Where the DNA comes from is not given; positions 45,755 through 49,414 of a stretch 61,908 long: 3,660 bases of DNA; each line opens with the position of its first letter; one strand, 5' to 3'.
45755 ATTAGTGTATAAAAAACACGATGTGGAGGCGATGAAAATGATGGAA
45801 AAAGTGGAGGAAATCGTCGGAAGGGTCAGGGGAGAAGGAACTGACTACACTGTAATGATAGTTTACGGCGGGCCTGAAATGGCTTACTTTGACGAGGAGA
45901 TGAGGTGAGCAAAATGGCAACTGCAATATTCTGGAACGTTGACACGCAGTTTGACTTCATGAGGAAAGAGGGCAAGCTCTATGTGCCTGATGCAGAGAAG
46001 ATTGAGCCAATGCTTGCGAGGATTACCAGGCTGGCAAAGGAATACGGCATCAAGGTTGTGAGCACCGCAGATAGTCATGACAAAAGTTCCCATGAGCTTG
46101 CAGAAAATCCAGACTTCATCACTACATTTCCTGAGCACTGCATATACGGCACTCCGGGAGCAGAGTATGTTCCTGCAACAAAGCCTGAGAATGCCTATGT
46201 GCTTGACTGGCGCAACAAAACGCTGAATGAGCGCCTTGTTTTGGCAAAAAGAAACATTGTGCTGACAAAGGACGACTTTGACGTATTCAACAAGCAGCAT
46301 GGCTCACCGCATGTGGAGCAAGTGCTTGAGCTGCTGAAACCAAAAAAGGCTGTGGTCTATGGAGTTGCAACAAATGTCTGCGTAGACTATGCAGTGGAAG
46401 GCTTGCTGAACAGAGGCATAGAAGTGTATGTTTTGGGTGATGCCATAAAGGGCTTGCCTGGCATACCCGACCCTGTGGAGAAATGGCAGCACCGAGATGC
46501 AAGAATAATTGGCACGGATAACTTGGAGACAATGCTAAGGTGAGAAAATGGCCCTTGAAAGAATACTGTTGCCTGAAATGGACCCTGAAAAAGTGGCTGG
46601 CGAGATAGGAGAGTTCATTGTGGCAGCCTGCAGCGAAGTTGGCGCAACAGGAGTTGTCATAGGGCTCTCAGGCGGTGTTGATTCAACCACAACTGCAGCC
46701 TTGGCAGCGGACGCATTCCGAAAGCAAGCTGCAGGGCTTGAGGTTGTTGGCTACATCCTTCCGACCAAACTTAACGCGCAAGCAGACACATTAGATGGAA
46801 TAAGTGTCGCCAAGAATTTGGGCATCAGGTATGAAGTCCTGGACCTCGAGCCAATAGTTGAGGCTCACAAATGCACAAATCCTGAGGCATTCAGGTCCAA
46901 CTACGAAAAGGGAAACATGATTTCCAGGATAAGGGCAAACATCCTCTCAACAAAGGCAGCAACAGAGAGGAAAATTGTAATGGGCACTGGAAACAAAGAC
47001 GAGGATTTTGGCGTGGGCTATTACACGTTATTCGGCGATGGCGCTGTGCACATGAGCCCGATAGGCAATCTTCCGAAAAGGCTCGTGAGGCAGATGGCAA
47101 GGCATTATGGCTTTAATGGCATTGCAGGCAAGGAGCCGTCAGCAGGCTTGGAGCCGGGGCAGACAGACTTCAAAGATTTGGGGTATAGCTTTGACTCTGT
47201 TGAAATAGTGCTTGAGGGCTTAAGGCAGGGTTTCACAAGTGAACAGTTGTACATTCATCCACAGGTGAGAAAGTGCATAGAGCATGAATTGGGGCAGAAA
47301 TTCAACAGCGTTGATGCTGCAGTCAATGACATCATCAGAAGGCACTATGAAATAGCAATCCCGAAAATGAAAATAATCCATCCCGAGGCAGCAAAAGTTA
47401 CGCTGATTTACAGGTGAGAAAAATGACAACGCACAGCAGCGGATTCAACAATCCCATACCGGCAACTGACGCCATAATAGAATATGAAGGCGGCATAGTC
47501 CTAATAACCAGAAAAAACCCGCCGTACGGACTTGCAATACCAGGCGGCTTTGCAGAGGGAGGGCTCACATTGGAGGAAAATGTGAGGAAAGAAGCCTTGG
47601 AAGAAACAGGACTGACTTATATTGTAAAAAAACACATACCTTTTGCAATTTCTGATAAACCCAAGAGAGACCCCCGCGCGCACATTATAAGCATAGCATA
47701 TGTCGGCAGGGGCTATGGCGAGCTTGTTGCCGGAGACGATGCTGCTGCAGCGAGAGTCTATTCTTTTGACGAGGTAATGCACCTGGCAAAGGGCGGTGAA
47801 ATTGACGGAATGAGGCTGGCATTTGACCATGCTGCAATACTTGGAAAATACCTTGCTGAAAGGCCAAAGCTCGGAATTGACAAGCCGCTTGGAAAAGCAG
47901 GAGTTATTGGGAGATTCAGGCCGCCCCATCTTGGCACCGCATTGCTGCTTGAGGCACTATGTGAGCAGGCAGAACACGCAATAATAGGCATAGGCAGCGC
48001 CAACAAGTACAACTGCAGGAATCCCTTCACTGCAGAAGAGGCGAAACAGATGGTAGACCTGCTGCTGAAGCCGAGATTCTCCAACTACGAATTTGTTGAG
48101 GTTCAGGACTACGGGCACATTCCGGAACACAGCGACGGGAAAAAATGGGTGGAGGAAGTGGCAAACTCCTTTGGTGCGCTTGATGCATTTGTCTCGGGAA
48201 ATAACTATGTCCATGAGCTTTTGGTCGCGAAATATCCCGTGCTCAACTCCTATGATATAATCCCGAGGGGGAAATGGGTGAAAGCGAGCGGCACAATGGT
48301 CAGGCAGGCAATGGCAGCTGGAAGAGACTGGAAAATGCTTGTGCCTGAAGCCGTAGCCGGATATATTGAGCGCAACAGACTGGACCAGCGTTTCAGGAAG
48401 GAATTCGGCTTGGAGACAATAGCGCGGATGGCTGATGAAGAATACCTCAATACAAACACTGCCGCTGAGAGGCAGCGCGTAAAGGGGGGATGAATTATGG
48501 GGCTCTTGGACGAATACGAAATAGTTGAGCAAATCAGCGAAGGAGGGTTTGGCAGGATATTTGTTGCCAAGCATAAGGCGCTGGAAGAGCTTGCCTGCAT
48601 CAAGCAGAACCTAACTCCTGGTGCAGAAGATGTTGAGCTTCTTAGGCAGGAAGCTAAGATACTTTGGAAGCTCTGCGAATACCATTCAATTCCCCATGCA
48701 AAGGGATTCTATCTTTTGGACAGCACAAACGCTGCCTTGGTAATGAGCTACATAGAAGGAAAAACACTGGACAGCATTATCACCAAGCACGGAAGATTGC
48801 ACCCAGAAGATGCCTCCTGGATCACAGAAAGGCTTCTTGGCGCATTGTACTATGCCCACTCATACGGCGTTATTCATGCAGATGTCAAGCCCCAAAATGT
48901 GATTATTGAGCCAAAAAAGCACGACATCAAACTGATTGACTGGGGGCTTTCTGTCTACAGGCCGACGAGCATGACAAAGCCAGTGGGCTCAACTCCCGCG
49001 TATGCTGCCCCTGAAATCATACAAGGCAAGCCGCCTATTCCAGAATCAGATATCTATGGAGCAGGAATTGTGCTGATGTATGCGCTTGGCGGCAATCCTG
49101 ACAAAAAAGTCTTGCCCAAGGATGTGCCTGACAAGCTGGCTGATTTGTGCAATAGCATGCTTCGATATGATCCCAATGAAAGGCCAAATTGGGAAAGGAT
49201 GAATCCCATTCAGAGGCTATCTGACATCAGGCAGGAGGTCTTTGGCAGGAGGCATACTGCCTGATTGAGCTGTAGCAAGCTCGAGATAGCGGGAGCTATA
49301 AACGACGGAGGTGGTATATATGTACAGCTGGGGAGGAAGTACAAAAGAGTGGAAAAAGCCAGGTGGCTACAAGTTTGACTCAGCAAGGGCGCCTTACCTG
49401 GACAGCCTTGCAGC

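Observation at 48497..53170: Uncharacterised five-gene block (STK, vWA-like, truncated PK-like, radical SAM, aminotransferase) wedged between nadM and nadK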

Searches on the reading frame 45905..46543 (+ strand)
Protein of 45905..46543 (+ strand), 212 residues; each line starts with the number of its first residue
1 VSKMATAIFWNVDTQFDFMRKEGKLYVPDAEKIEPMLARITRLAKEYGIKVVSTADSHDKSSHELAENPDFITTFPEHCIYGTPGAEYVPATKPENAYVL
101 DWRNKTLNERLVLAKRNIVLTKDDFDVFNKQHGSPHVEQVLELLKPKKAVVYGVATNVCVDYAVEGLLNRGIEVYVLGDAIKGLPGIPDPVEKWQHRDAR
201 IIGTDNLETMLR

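Call 3: search_protein_families(library=pfam, proteins=[window:45905-46543:+], max_evalue=0.01)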
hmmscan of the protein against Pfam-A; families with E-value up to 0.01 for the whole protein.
window:45905-46543:+ (212 aa): 1 family
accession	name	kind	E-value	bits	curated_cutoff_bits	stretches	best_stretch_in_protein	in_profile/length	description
PF00857.26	Isochorismatase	-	1.3e-19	71.3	27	2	108-183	79-150/175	Isochorismatase domain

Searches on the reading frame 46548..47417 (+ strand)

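Call 3: search_protein_families(library=pfam, proteins=[window:46548-47417:+], max_evalue=0.01)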
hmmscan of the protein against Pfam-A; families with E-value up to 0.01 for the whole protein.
window:46548-47417:+ (289 aa): 2 families
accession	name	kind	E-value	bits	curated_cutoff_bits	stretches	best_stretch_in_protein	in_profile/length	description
PF02540.23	NAD_synthase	-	7.2e-49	166.5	21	1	20-234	5-214/242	NAD synthase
PF03054.22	tRNA_Me_trans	-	1.5e-07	31.7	20.6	1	36-122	3-91/202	tRNA methyl transferase HUP domain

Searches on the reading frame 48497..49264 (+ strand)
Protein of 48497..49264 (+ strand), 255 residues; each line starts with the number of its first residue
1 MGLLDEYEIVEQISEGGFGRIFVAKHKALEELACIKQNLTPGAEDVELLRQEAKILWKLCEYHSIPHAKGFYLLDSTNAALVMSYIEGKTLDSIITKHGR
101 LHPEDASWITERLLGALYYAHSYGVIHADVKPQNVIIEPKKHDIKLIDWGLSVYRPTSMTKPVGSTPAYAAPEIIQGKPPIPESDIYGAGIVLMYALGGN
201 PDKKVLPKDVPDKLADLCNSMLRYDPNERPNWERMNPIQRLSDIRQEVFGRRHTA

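Call 3: search_protein_families(library=pfam, proteins=[window:48497-49264:+], max_evalue=0.01)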
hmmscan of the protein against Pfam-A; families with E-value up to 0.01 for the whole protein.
window:48497-49264:+ (255 aa): 5 families
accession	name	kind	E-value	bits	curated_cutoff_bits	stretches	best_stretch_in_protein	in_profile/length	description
PF00069.31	Pkinase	-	1.9e-39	136.1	31.7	1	7-234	1-256/263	Protein kinase domain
PF07714.23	PK_Tyr_Ser-Thr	-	9.9e-18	64.8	23.1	1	9-194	3-195/258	Protein tyrosine and serine/threonine kinase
PF01163.29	RIO1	-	2.9e-05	24.2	22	1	75-154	77-153/187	RIO domain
PF01636.29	APH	-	5.6e-05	23.5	23.2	0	123-156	168-201/239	Phosphotransferase enzyme family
PF03109.22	ABC1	-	9.8e-05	22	22.9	1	76-153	140-215/244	ABC1 atypical kinase-like domain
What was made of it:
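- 48497..49264 (+): Cassette A, gene 1: minimal Hanks-type Ser/Thr kinase (STK). Motifs GGFG, ACIK, HAD (a non-RD kinase), DWG and APE are all present. Pkinase 136 bits (call 3).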

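Call 5: search_protein_families(library=phrogs, proteins=[window:48497-49264:+], max_evalue=0.001)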
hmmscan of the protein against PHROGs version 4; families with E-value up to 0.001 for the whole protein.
window:48497-49264:+ (255 aa): 3 families
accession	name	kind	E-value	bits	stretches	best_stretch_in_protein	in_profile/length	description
phrog_2361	-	other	9.5e-37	127.9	1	6-231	14-257/415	serine-threonine kinase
phrog_3043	-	other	9.1e-15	55.8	1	99-198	197-300/376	kinase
phrog_3297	-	other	0.00028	21.8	1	98-150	59-110/160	kinase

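Call 6: search_protein_families(library=ncbifam, proteins=[window:48497-49264:+], max_evalue=0.001)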
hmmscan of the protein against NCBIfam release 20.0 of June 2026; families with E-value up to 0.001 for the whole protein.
window:48497-49264:+ (255 aa): 18 families
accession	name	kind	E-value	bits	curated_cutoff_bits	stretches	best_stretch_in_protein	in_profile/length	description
NF033483.0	PknB_PASTA_kin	equivalog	4.1e-32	111.9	450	1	5-200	7-205/563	Stk1 family PASTA domain-containing Ser/Thr kinase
NF047741.1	antiphage_MADS6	equivalog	7e-27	94.2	460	2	5-118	495-605/612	methylation-associated defense system protein kinase MAD6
NF038150.1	lanthi_synth_IV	equivalog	1.1e-22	80.2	650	1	7-202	191-395/851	class IV lanthionine synthetase LanL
TIGR03903.1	TOMM_kin_cyc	equivalog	2.5e-20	72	705.75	1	67-200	37-186/1267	TOMM system kinase/cyclase fusion protein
NF052427.1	StpK7MSMEG_1200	equivalog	5.1e-20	71.5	900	1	6-200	8-206/601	serine/threonine protein kinase StpK7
NF033442.0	BREX_PglW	equivalog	2.9e-13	48.5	990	1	5-178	512-683/1391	BREX system serine/threonine kinase PglW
NF009651.0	PRK13184.1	equivalog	5.3e-13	47.8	839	1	5-195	2-223/932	serine/threonine-protein kinase PknD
NF038151.1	lanthi_synth_III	equivalog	5.6e-13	48.2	575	1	42-197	263-423/833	class III lanthionine synthetase LanKC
NF043056.1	T4SS_LegK1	equivalog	5.6e-11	41.7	550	1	78-198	153-285/516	Dot/Icm T4SS effector kinase LegK1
NF058632.1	SerThrKinPrkT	equivalog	5.6e-10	38.7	280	1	6-150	22-163/322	serine/threonine protein kinase PrkT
NF053615.1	SerThrKinAfsKStmc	equivalog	1.1e-09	37.5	1300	1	81-200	89-210/809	protein serine/threonine kinase AfsK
NF011463.0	PRK14879.1-4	equivalog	1.2e-09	37.9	188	1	50-155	66-163/237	Kae1-associated kinase Bud32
TIGR03724.2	arch_bud32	equivalog_domain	1.4e-09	37.8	125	1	71-155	60-134/193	KEOPS complex kinase/ATPase Bud32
NF011460.0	PRK14879.1-1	equivalog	2.7e-09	36.5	199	1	70-152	77-157/232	Kae1-associated kinase Bud32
NF011462.0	PRK14879.1-3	equivalog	1.5e-07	31.3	174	1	73-154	61-130/192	Kae1-associated kinase Bud32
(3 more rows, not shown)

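Call 50: search_protein_families(library=padloc, proteins=[window:48497-49264:+], max_evalue=0.01)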
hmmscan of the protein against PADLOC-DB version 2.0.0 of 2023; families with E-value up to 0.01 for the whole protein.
window:48497-49264:+ (255 aa): 35 families (the best 25 are shown)
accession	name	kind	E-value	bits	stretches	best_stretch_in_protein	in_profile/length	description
PDLC04138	mad6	-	1.7e-41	140.9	1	4-233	50-304/659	mads_6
PDLC04047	PD-T4-6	-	1.6e-38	130.6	1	4-200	9-209/327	-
PDLC04053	PD-T4-6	-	2.3e-36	123.9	1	6-201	10-209/311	-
PDLC04042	PD-T4-6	-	5.2e-34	116.2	1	5-201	9-210/292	-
PDLC04044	PD-T4-6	-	1.2e-32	111.5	1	3-231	30-280/372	-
PDLC04060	PD-T4-6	-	9.6e-32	108.5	1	3-195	6-201/486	-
PDLC04054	PD-T4-6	-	1.7e-31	108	1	3-199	8-209/347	-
PDLC04061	PD-T4-6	-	2.6e-29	101.1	1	4-201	15-221/510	-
PDLC04041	PD-T4-6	-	9.7e-29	98.9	1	6-200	29-231/443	-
PDLC04045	PD-T4-6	-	1.3e-27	94.7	1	5-200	33-243/350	-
PDLC04043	PD-T4-6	-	2.4e-27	94.1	1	6-201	16-215/452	-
PDLC04062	PD-T4-6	-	7.8e-27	92.4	1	3-199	30-234/450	-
PDLC04048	PD-T4-6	-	2.5e-26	90.9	1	5-201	10-210/354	-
PDLC04057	PD-T4-6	-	1.1e-25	88.6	1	6-199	9-206/443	-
PDLC04039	PD-T4-6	-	1.3e-25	88.3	1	4-201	13-213/458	-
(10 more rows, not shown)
